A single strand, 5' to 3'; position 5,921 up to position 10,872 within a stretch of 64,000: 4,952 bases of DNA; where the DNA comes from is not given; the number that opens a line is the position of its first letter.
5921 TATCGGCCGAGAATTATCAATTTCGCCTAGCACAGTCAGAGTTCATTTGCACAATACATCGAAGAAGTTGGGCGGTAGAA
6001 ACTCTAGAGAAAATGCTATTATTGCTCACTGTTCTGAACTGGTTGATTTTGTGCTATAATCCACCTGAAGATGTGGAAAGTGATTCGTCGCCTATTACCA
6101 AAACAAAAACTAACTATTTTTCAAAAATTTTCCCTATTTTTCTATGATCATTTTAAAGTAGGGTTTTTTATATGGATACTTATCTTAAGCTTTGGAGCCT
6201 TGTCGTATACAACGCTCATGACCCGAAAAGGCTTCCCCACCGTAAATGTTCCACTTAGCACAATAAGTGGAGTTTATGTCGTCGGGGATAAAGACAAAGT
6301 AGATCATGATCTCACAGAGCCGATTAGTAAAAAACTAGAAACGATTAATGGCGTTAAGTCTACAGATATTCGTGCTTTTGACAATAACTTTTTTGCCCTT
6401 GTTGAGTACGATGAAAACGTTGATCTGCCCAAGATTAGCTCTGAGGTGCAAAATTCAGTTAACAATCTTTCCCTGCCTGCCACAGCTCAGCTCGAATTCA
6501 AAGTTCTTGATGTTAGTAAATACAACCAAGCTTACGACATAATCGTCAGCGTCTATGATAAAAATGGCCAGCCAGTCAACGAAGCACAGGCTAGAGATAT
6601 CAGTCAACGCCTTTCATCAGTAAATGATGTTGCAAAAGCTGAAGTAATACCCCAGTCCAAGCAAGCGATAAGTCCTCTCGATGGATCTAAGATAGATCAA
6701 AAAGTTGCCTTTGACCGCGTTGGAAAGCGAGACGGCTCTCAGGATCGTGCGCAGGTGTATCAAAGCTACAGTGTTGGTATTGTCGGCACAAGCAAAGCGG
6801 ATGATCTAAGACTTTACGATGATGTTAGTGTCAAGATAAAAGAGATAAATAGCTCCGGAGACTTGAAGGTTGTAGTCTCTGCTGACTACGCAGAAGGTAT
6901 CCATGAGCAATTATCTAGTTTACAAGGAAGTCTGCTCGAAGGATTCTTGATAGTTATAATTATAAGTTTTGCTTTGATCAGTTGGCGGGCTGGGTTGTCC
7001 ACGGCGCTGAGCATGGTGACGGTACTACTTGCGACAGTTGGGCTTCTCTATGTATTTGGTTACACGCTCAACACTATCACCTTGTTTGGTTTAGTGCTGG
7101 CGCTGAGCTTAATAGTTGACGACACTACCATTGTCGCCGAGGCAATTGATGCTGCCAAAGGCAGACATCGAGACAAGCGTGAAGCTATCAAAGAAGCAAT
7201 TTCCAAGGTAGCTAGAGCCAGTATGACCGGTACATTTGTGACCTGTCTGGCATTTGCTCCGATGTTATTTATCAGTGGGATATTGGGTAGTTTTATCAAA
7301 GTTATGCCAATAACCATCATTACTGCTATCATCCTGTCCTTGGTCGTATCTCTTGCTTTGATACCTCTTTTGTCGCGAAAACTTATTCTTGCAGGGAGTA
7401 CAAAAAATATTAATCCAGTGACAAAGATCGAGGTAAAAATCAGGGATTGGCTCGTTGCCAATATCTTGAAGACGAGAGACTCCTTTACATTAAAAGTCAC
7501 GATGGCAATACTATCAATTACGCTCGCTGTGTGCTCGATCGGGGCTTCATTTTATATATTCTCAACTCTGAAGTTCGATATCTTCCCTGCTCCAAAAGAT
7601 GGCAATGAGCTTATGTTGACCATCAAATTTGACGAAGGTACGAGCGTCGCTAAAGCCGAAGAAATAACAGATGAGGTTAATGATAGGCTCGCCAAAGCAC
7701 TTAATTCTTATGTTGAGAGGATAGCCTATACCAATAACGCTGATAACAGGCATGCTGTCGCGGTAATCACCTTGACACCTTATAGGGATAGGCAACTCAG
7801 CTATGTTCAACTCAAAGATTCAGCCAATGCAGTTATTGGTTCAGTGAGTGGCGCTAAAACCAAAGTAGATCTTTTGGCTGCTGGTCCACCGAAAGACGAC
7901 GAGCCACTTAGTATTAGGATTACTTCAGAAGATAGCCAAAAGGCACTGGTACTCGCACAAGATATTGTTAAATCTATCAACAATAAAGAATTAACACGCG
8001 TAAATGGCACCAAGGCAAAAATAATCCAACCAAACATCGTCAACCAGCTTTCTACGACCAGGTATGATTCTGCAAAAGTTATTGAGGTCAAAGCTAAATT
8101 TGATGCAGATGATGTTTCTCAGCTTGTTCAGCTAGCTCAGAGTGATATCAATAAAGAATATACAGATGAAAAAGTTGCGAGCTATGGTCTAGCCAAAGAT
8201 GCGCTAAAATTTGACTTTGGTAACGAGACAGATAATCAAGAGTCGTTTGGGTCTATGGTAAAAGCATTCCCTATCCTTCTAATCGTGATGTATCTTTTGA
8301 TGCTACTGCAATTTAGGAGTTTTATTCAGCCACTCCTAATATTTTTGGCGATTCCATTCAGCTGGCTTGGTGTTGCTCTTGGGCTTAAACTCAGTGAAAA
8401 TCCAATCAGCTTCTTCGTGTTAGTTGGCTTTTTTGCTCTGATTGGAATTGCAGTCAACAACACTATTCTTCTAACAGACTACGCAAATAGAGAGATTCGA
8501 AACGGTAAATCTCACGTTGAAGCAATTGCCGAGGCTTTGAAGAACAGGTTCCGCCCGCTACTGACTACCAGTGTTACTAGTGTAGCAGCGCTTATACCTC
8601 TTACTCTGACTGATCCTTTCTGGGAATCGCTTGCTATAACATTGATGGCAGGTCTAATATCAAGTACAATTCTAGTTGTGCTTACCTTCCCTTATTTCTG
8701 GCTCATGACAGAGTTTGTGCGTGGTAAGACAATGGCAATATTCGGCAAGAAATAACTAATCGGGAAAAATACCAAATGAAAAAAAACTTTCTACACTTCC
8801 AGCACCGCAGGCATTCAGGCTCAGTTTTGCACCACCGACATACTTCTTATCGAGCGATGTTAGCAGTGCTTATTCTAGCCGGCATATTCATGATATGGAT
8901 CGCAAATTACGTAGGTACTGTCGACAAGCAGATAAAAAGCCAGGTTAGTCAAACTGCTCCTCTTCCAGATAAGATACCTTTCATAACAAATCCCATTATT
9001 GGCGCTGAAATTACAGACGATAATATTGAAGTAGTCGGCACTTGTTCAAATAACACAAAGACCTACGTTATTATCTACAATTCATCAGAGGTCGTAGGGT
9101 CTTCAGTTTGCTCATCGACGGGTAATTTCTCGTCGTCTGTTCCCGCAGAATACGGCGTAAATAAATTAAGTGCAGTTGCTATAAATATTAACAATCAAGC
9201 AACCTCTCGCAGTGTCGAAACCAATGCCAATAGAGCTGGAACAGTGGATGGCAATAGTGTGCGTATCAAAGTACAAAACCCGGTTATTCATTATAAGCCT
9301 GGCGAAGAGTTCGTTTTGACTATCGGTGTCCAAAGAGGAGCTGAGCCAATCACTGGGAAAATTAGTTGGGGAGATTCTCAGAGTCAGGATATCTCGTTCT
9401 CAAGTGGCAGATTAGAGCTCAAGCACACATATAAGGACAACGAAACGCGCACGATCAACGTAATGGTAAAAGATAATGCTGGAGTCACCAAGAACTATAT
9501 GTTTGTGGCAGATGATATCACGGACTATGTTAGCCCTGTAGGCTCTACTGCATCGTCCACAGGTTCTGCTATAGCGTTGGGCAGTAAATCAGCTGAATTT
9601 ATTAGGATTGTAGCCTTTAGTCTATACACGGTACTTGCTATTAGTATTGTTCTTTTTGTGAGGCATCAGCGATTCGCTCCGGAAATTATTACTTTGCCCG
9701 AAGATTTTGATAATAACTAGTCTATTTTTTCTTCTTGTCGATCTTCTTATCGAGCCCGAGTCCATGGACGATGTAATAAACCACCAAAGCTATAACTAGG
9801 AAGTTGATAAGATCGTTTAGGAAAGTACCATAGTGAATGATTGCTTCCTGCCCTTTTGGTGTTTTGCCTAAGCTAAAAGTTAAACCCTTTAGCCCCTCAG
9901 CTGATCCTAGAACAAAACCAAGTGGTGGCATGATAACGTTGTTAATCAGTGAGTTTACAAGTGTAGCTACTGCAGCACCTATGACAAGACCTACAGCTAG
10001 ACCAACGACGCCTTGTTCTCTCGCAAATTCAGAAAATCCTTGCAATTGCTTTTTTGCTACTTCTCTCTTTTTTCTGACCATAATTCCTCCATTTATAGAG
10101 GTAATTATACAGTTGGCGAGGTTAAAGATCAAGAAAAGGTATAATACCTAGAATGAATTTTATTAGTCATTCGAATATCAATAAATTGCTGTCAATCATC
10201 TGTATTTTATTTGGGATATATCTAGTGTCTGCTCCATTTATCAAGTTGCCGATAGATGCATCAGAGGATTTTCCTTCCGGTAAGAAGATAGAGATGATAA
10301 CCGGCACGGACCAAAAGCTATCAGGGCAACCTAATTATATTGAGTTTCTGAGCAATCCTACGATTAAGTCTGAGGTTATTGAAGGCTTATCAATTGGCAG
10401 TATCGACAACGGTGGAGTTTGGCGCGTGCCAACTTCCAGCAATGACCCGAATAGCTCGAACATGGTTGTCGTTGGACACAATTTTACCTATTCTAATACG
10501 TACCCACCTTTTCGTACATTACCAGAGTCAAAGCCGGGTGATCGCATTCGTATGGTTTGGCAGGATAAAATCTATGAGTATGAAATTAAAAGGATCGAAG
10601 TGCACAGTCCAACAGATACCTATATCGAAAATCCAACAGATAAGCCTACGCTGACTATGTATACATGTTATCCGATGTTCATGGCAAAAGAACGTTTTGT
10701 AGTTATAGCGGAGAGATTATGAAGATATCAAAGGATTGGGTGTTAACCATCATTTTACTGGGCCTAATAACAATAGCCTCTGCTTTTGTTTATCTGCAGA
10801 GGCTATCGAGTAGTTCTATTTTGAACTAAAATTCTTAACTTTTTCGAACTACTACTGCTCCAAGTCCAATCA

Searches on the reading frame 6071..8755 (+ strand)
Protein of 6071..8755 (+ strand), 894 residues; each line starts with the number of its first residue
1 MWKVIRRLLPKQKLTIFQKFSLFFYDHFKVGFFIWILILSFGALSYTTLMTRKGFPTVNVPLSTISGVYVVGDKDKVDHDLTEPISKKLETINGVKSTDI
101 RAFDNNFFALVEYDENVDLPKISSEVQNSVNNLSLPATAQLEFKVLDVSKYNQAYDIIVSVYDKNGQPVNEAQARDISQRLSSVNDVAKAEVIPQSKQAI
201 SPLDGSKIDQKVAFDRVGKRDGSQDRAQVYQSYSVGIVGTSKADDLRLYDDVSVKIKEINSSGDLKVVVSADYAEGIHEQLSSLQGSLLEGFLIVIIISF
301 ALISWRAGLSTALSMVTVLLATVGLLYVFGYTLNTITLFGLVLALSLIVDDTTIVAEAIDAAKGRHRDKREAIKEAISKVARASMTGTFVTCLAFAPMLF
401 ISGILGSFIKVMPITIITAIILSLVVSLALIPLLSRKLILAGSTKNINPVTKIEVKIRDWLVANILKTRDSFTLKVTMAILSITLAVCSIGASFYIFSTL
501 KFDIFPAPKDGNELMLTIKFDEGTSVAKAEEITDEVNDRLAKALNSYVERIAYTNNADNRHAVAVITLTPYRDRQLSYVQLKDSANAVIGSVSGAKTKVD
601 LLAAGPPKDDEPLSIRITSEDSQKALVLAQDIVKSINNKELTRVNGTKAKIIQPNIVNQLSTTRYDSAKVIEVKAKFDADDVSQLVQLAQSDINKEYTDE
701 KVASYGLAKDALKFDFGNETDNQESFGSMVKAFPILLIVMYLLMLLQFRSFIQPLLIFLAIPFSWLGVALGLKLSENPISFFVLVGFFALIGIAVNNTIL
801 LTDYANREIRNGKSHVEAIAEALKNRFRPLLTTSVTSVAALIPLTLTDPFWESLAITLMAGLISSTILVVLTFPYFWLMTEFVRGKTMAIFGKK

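Call 85: search_protein_families(library=pfam, proteins=[window:6071-8755:+], max_evalue=0.00001)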
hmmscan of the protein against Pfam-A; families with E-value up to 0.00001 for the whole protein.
window:6071-8755:+ (894 aa): 1 family
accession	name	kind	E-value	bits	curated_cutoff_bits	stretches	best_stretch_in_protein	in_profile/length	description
PF00873.25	ACR_tran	-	2.3e-85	287.6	28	2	235-577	282-629/1021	AcrB/AcrD/AcrF family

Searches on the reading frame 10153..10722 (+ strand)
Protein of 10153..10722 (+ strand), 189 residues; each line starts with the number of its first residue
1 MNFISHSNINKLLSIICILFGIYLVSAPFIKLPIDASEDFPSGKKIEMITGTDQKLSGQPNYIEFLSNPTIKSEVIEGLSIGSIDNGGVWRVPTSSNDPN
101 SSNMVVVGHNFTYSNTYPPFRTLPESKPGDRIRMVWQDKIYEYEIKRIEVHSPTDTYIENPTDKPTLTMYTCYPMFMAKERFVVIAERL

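Call 85: search_protein_families(library=pfam, proteins=[window:10153-10722:+], max_evalue=0.00001)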
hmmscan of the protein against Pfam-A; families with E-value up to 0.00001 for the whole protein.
window:10153-10722:+ (189 aa): 1 family
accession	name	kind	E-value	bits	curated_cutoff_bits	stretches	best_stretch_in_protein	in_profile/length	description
PF04203.18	Sortase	-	1.1e-19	70.9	26.6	1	71-188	8-124/125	Sortase domain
